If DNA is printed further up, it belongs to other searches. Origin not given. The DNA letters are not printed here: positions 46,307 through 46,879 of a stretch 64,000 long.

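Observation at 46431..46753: A 91-aa gene cassette bracketed by two 18-bp palindromes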

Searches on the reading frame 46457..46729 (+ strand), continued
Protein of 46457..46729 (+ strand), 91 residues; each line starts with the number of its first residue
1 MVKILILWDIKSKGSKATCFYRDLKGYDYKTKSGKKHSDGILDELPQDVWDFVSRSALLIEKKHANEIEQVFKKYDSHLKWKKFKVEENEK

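Call 41: find_encoding_contigs(protein=P0056, flank=4000, max_places=2)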
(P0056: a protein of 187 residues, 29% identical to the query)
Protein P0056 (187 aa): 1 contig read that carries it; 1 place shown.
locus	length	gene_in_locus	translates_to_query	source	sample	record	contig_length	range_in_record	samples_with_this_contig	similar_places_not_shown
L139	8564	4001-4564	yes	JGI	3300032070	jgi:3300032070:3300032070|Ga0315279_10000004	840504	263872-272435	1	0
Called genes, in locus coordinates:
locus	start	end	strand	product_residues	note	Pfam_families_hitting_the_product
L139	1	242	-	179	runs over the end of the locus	-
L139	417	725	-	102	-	-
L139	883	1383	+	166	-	-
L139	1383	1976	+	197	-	-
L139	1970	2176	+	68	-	-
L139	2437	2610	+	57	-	-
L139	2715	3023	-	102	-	-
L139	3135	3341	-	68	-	-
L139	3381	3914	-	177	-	-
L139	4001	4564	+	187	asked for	-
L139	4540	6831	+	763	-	PF02359:CDC48_N, PF02933:CDC48_2, PF05496:RuvB_N, PF13191:AAA_16 (weak), PF00004:AAA, PF17862:AAA_lid_3, PF00004:AAA, PF17862:AAA_lid_3, +23 more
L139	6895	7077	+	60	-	-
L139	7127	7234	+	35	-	-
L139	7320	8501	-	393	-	PF04894:Nre_N, PF04895:Nre_C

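Call 44: find_encoding_contigs(protein=P0047, flank=3000, max_places=2)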
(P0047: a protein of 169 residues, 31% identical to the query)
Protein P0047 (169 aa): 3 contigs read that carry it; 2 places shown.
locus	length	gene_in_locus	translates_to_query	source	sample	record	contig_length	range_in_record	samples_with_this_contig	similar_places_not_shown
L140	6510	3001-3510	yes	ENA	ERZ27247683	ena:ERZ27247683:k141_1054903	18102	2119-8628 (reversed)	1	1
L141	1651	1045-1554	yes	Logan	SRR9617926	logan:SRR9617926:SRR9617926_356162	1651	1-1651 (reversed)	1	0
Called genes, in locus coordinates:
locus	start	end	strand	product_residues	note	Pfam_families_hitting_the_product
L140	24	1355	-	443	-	PF04851:ResIII, PF00270:DEAD, PF00271:Helicase_C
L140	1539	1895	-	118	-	PF07883:Cupin_2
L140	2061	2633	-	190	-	PF01850:PIN (weak), PF10130:PIN_2, PF13470:PIN_3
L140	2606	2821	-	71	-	-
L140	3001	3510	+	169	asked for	-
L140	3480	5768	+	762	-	PF02359:CDC48_N, PF02933:CDC48_2 (weak), PF05496:RuvB_N, PF13191:AAA_16 (weak), PF00004:AAA, PF17862:AAA_lid_3, PF00004:AAA, PF17862:AAA_lid_3, +23 more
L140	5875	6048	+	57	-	-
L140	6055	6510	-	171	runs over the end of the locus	-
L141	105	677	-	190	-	PF01850:PIN (weak), PF10130:PIN_2, PF13470:PIN_3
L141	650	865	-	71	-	-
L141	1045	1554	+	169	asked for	-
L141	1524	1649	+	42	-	?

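Call 45: find_encoding_contigs(protein=P0070, flank=3000, max_places=2)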
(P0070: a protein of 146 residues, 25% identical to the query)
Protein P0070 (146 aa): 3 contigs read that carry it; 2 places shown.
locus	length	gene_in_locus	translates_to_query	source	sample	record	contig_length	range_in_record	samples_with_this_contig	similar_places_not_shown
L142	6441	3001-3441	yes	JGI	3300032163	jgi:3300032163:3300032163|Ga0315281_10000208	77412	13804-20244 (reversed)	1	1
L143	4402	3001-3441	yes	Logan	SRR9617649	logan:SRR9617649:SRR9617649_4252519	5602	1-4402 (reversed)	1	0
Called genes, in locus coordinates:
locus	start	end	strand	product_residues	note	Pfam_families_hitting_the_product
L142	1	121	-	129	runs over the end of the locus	PF01641:SelR, PF24046:At4g08330 (faint)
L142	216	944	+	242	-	PF02683:DsbD_TM, PF13386:DsbD_2 (weak)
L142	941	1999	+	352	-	PF00578:AhpC-TSA, PF08534:Redoxin, PF13905:Thioredoxin_8, PF17991:Thioredoxin_10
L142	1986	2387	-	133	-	PF08327:AHSA1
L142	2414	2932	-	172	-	-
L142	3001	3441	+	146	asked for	-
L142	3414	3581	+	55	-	-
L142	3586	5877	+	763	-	PF02359:CDC48_N, PF05496:RuvB_N, PF13191:AAA_16 (weak), PF00004:AAA, PF17862:AAA_lid_3, PF05496:RuvB_N (weak), PF00004:AAA, PF17862:AAA_lid_3, +23 more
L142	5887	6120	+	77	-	PF07866:DUF1653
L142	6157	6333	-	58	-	-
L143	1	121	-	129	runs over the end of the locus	PF01641:SelR, PF24046:At4g08330 (faint)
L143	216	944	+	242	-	PF02683:DsbD_TM, PF13386:DsbD_2 (weak)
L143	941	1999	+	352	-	PF00578:AhpC-TSA, PF08534:Redoxin, PF13905:Thioredoxin_8, PF17991:Thioredoxin_10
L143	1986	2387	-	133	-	PF08327:AHSA1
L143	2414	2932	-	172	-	-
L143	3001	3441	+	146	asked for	-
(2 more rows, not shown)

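Call 46: find_encoding_contigs(protein=P0051, flank=3000, max_places=2)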
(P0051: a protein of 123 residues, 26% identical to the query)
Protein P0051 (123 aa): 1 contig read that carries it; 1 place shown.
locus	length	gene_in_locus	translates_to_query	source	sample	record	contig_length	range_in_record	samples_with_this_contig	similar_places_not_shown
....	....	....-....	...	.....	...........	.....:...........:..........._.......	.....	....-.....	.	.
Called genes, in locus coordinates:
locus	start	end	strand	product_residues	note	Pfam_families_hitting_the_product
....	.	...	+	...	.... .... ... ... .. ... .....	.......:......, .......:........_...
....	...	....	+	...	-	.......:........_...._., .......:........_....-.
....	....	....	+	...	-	-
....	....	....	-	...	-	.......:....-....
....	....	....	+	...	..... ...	-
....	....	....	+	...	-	?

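Call 48: search_solved_structures(query=A2, max_evalue=10, show_alignments=2)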
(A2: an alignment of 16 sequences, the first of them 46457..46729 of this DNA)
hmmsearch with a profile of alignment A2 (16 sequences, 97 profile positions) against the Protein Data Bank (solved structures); distinct sequences matched with E-value up to 10: 6.
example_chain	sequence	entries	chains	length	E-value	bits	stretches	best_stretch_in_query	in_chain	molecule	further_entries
1wy1_A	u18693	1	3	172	0.41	14.1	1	33-87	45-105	hypothetical protein PH0671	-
6x1i_A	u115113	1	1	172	0.43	14.1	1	34-87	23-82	Cob_adeno_trans domain-containing protein PH0671 fused to a coiled coil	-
6frk_r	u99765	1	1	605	0.72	13.3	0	13-88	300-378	Signal recognition particle subunit SRP72,Signal recognition particle subunit SRP72,Signal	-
7obq_z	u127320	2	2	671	0.94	13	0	13-88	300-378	Signal recognition particle subunit SRP72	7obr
7nfx_z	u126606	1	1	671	1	12.9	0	13-88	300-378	Signal recognition particle subunit SRP72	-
8qvw_B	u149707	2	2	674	1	12.9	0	13-88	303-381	Signal recognition particle subunit SRP72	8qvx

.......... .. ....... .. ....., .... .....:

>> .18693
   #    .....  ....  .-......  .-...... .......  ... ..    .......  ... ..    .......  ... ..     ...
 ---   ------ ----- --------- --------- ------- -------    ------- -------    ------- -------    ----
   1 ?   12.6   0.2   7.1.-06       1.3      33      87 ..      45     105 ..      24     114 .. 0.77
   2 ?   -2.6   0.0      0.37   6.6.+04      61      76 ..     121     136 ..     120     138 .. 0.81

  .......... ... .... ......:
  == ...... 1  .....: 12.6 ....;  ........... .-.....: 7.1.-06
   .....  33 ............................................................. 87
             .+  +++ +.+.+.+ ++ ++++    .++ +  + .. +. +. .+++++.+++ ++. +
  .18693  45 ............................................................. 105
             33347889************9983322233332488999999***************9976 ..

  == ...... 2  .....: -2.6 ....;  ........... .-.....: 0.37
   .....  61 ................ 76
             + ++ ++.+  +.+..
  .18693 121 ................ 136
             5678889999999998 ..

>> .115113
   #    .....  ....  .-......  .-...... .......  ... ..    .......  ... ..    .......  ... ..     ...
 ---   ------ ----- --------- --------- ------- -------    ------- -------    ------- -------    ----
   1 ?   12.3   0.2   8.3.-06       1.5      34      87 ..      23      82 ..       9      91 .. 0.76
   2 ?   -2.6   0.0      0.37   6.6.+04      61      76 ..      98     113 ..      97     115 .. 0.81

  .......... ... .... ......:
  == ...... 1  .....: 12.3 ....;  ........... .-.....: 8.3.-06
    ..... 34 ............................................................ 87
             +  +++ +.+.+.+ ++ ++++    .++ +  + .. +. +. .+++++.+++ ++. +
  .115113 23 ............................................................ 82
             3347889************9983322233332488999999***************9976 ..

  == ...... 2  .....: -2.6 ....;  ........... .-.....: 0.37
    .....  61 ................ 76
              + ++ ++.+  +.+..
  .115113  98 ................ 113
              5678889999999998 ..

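Call 50: fold_search(model_id=the predicted structure, library=pdb)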
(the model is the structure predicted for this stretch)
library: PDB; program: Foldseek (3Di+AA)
matches with E <= 10: 836; with E <= 0.001: 0
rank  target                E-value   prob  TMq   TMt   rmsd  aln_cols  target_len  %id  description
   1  7f84_A                2.5e-02  1.00  0.56  0.57   3.5        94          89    8  Crystal structure of CRISPR-associated Cas2c of Leptospira interrogans (released 2022-07-06)
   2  8d3l_E                4.5e-02  0.99  0.55  0.52   3.8        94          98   11  Type I-C Cas4-Cas1-Cas2 complex bound to a PAM/PAM prespacer (released 2022-11-02)
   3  5zyf_A                4.8e-02  0.91  0.45  0.47   5.1        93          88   11  Crystal structure of Streptococcus pyogenes type II-A Cas2 (released 2018-08-15)
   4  4qr0_A                5.1e-02  0.99  0.56  0.61   3.3        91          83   10  Crystal structure of Streptococcus pyogenes Cas2 at pH 5.6 (released 2014-11-26)
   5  2eky_G                5.4e-02  0.44  0.32  0.30   9.4       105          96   11  Crystal Structure of hypothetical protein MJ1052 from Methanocaldococcus jannaschii (Form 1) (released 2007-10-02)
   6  2eky_B                5.8e-02  0.57  0.33  0.31   9.6       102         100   11  Crystal Structure of hypothetical protein MJ1052 from Methanocaldococcus jannaschii (Form 1) (released 2007-10-02)
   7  2eky_D                5.8e-02  0.44  0.31  0.30   9.4       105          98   12  Crystal Structure of hypothetical protein MJ1052 from Methanocaldococcus jannaschii (Form 1) (released 2007-10-02)
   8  5zyf_C                7.0e-02  0.98  0.53  0.57   4.0        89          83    9  Crystal structure of Streptococcus pyogenes type II-A Cas2 (released 2018-08-15)
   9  2epi_B                7.0e-02  0.38  0.30  0.29   9.5       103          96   11  Crystal Structure pf hypothetical protein MJ1052 from Methanocaldococcus jannascii (Form 2) (released 2007-10-02)
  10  2cfx_A                7.4e-02  0.92  0.45  0.32   9.7        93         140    9  Structure of B.subtilis LrpC (released 2006-03-28)
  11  2eky_C                7.4e-02  0.47  0.32  0.30   9.6       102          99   11  Crystal Structure of hypothetical protein MJ1052 from Methanocaldococcus jannaschii (Form 1) (released 2007-10-02)
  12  5xvn_F                8.5e-02  0.95  0.50  0.44   4.4        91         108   10  E. far Cas1-Cas2/prespacer binary complex (released 2017-10-04)
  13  5h1o_A                9.6e-02  0.98  0.54  0.56   2.9        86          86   10  CRISPR-associated protein (released 2017-10-18)
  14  6qxt_W                1.0e-01  0.90  0.47  0.43   5.1        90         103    8  Cas1-Cas2-Csn2-DNA dimer complex from the Type II-A CRISPR-Cas system (released 2019-05-08)
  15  5d4p_A                1.1e-01  0.20  0.27  0.26  13.2       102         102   11  Structure of CPII bound to ADP and bicarbonate, from Thiomonas intermedia K12 (released 2016-09-28)
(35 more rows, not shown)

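Call 56: list_cluster_members(proteins=[P0001, P0042, P0047, P0056, P0070, P0045, P0048, P0043, P0066, P0054])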
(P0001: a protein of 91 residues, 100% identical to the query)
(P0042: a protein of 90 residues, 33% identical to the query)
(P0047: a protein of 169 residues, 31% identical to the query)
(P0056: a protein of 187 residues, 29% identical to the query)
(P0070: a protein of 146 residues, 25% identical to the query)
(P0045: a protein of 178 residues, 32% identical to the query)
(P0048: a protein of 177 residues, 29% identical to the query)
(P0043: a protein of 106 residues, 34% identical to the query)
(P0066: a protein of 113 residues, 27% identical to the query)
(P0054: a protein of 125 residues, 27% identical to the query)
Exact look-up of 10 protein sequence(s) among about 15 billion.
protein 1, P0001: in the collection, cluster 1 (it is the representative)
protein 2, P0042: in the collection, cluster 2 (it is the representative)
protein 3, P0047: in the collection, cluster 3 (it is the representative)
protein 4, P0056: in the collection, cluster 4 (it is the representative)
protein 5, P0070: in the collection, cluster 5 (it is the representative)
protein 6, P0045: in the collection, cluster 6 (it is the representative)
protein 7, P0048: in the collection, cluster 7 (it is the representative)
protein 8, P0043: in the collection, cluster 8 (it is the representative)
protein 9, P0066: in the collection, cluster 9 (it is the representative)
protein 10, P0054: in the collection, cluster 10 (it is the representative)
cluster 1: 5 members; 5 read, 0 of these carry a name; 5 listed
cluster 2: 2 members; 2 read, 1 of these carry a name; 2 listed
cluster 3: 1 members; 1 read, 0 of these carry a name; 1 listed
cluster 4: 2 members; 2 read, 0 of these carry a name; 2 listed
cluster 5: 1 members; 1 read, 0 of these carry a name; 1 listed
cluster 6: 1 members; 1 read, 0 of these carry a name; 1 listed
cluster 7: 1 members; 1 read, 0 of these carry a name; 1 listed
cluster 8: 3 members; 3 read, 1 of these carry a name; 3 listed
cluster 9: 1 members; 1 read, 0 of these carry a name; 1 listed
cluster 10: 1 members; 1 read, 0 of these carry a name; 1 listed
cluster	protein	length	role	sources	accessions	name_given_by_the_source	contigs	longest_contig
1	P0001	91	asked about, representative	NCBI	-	-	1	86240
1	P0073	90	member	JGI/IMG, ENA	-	-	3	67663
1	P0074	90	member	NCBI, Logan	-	-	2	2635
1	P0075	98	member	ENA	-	-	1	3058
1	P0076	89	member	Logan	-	-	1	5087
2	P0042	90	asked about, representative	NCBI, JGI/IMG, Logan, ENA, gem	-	-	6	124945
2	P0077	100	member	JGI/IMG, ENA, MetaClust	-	\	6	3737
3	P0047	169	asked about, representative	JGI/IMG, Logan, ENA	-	-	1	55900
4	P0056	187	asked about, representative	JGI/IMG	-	-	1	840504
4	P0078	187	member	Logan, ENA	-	-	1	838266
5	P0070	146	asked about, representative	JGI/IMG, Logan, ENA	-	-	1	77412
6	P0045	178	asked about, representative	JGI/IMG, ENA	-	-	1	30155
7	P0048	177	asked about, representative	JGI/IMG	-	-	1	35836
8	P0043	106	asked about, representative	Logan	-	-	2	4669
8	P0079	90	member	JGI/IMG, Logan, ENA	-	hypothetical protein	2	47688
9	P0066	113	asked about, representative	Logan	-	-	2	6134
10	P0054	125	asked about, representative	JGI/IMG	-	-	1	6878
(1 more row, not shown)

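Call 61: find_homologous_proteins(query=L139:7320-8501:-, max_evalue=1e-20)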
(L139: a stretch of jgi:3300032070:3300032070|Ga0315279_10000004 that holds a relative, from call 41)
Query L139:7320-8501:- (393 aa): 937 proteins with E <= 1e-20 among 6171 candidates; the best 120 are listed.
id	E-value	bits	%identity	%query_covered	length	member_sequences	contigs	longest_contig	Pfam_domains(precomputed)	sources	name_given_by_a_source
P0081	4.2e-239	811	90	100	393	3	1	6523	PF04895.18,PF04894.18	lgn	-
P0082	7.8e-229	777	84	100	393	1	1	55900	PF04895.18,PF04894.18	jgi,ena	-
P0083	1.0e-227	773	85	100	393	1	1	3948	PF04895.18,PF04894.18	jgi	jgi:hypothetical protein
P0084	4.8e-227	771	84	100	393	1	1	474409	PF04895.18,PF04894.18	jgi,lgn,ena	-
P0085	7.2e-226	767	84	100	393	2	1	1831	PF04895.18,PF04894.18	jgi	-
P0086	1.4e-225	766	84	100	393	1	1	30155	PF04895.18,PF04894.18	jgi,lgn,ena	-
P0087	1.4e-220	750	81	100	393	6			PF04895.18,PF04894.18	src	-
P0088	4.9e-214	728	84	95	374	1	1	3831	PF04895.18,PF04894.18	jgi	jgi:hypothetical protein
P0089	2.3e-205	700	76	99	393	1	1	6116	PF04895.18,PF04894.18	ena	-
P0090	1.0e-158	546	61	99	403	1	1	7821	PF04895.18,PF04894.18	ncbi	-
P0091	5.1e-157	541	91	66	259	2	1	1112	PF04895.18,PF04894.18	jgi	jgi:hypothetical protein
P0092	9.2e-156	537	58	99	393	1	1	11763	PF04895.18,PF04894.18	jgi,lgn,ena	-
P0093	2.3e-154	532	57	99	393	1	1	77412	PF04895.18,PF04894.18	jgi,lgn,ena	-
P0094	1.3e-153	530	58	99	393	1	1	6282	PF04895.18,PF04894.18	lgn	-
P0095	3.5e-152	525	57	100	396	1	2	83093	PF04895.18,PF04894.18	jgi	jgi:hypothetical protein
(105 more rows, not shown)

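Call 71: predict_structure(alignment_id=A3)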
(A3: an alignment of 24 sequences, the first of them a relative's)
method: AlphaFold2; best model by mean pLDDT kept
length: 169 residues; sequences in the alignment: 24
mean_pLDDT: 67.9   pTM: 0.52
mean pLDDT of the five models: 67.9, 66.2, 65.1, 65.1, 44.7
residues with pLDDT >= 90: 7; 70-90: 79; 50-70: 46; < 50: 37
segments of 3 or more residues with pLDDT < 50: 1-4, 118-147
pLDDT, mean of each block of 10 residues (from residue 1): 56 83 74 85 72 83 84 88 89 84 59 49 35 35 47 67 62
secondary structure, 60 per line:
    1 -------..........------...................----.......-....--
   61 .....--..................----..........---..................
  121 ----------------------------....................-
elements in order: E8-17 H24-35 E36-42 E47-53 H55-58 E61-65 E68-72 H73-85 E90-99 H103-120 H149-168
